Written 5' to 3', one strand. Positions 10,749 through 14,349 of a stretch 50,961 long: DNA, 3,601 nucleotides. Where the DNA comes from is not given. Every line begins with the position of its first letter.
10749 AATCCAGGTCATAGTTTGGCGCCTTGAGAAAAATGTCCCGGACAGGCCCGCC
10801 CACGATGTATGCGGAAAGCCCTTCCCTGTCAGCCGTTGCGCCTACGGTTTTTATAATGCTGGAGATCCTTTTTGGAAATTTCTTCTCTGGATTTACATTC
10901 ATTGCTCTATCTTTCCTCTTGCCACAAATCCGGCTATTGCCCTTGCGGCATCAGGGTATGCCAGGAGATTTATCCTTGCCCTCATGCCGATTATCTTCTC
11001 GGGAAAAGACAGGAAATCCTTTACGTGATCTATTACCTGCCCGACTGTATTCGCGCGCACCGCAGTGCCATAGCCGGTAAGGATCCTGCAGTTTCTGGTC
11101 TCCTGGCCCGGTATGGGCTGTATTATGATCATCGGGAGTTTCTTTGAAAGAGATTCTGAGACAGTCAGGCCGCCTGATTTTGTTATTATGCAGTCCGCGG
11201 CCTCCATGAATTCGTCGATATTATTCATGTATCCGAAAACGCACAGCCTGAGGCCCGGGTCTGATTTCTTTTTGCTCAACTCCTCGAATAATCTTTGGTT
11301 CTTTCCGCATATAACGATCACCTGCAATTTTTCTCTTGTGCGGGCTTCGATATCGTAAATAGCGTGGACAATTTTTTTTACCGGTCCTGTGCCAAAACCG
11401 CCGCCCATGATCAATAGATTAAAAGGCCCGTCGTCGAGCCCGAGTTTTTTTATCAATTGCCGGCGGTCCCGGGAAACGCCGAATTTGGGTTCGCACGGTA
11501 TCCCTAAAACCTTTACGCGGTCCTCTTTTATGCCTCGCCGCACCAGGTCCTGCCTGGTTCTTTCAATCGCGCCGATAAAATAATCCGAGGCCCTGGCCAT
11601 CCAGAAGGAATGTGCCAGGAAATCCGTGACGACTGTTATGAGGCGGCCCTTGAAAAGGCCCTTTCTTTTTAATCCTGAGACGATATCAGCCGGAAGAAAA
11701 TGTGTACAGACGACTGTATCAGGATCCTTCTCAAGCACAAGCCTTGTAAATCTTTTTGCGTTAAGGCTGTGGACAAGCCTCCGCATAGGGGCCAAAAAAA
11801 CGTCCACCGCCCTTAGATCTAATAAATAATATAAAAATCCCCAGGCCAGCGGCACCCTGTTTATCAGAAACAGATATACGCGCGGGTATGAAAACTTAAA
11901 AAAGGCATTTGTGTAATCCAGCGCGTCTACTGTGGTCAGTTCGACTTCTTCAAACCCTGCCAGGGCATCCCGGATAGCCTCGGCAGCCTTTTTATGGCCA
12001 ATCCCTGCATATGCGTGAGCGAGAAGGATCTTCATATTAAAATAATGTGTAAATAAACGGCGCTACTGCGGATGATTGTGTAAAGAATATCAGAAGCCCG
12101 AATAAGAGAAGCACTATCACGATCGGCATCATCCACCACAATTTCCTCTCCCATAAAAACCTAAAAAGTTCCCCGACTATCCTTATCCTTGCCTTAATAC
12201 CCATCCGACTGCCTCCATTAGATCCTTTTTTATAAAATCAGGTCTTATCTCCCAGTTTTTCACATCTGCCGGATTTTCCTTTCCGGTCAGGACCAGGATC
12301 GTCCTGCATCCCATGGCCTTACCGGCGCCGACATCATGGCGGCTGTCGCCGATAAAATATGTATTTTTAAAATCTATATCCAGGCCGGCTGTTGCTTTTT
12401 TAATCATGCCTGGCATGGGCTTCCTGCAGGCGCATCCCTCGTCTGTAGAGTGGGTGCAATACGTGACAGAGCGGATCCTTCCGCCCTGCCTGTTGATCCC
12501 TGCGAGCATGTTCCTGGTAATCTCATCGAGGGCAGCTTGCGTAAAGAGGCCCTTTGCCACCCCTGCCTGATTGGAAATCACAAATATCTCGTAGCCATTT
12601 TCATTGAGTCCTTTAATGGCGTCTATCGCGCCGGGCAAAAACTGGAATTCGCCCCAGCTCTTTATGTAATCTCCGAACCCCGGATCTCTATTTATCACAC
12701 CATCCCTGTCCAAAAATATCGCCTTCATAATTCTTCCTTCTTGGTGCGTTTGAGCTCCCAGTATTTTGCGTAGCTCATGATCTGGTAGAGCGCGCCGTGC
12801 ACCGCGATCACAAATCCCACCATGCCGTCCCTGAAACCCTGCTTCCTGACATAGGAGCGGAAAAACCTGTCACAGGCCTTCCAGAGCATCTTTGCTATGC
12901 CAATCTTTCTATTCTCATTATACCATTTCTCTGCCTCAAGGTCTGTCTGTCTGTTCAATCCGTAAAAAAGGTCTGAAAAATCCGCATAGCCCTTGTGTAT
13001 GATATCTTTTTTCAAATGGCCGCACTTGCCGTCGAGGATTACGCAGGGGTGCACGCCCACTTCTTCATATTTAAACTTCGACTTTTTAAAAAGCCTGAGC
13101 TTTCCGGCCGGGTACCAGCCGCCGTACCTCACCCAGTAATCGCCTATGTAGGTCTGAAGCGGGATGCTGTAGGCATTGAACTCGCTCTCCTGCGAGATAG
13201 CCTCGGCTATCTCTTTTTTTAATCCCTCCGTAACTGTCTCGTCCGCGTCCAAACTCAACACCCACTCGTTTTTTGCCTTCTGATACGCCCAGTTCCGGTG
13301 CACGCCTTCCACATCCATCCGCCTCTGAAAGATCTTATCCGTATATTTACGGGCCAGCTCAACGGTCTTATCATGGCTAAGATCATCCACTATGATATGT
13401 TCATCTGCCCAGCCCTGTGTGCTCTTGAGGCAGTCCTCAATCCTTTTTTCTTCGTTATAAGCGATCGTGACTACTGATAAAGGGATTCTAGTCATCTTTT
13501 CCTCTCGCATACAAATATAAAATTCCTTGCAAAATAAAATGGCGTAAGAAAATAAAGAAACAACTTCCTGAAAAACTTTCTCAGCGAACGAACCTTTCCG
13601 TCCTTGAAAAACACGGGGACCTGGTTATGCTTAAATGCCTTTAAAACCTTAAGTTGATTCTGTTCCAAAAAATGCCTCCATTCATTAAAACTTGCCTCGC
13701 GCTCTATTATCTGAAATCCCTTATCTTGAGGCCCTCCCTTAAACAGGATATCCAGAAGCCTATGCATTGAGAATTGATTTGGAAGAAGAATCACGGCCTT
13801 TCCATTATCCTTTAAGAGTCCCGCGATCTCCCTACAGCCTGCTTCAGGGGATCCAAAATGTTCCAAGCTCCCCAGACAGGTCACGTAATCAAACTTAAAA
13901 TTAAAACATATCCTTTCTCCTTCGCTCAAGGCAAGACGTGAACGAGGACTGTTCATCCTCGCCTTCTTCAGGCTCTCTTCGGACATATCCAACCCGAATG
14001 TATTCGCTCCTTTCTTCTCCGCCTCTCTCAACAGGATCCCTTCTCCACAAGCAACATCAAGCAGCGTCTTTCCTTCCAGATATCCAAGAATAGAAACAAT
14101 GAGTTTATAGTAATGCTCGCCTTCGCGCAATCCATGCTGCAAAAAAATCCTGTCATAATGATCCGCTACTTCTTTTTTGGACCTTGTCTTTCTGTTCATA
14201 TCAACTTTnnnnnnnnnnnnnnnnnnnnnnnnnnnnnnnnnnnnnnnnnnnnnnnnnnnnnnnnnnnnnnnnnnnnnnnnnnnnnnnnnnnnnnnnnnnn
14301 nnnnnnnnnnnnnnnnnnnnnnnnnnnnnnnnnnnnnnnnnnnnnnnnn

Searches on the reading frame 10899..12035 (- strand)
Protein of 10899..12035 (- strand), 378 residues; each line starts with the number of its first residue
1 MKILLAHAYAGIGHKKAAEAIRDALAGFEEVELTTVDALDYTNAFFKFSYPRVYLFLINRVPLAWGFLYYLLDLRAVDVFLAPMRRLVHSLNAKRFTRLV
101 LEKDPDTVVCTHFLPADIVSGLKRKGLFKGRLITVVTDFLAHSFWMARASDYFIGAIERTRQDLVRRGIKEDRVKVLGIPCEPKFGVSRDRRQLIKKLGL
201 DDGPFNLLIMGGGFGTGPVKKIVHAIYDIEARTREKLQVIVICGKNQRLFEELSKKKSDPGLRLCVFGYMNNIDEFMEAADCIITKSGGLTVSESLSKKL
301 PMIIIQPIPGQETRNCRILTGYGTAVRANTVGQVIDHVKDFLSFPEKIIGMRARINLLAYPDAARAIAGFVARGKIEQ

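Call 28: search_protein_families(library=pfam, proteins=[window:10899-12035:-], max_evalue=0.00001)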
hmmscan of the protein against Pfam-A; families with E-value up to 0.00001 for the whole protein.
window:10899-12035:- (378 aa): 4 families
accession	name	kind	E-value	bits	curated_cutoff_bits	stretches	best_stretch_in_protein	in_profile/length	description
PF06925.17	MGDG_synth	-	1.2e-24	87.8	25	1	14-180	1-168/169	Monogalactosyldiacylglycerol (MGDG) synthase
PF04101.22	Glyco_tran_28_C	-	6.4e-12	46.3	22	1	207-305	2-97/166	Glycosyltransferase family 28 C-terminal domain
PF00534.26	Glycos_transf_1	-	5.3e-07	29.8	26.4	1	191-342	2-156/172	Glycosyl transferases group 1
PF02350.25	Epimerase_2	-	8.1e-07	28.6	30.6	1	149-369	122-344/347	UDP-N-acetylglucosamine 2-epimerase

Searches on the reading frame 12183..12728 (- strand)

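Call 28: search_protein_families(library=pfam, proteins=[window:12183-12728:-], max_evalue=0.00001)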
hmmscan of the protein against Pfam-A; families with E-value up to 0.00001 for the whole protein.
window:12183-12728:- (181 aa): 4 families
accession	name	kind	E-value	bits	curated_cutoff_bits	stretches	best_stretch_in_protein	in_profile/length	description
PF13242.12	Hydrolase_like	-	2.4e-21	75.8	22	1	101-173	2-75/75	HAD-hyrolase-like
PF13419.12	HAD_2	-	9.4e-11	42.6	23.8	1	101-146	133-178/178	Haloacid dehalogenase-like hydrolase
PF00702.32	Hydrolase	-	2.4e-09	38.3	26.4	1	25-140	94-191/191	haloacid dehalogenase-like hydrolase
PF08645.17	PNK3P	-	8.6e-09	35.8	22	1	22-129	21-126/161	Polynucleotide kinase 3 phosphatase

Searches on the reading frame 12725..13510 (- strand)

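Call 29: search_protein_families(library=pfam, proteins=[window:12725-13510:-], max_evalue=0.00001)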
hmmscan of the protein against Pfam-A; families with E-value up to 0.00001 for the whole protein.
window:12725-13510:- (261 aa): 2 families
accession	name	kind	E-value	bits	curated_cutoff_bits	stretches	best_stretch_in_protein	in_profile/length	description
PF00535.33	Glycos_transf_2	-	3.1e-17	63.5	23.3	1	12-132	1-131/168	Glycosyl transferase family 2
PF13704.12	Glyco_tranf_2_4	-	8.3e-06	26.7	27.5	0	19-93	2-84/98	Glycosyl transferase family 2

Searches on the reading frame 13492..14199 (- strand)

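Call 29: search_protein_families(library=pfam, proteins=[window:13492-14199:-], max_evalue=0.00001)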
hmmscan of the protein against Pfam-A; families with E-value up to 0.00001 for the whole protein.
window:13492-14199:- (235 aa): 6 families
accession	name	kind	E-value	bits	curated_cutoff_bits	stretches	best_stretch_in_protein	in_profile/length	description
PF13489.12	Methyltransf_23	-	1.5e-15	57.8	27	1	41-182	21-140/164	Methyltransferase domain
PF08241.18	Methyltransf_11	-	7.7e-15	55.7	21.2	1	47-137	1-95/95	Methyltransferase domain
PF13649.12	Methyltransf_25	-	1.1e-12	48.9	27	1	47-133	2-97/97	Methyltransferase domain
PF08242.18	Methyltransf_12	-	3.6e-12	47.3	30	1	47-134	1-97/98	Methyltransferase domain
PF13847.12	Methyltransf_31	-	3.4e-11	43.5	27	1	43-144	4-114/145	Methyltransferase domain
PF02353.26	CMAS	-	1.5e-07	31.5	27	1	31-118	51-143/273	Mycolic acid cyclopropane synthetase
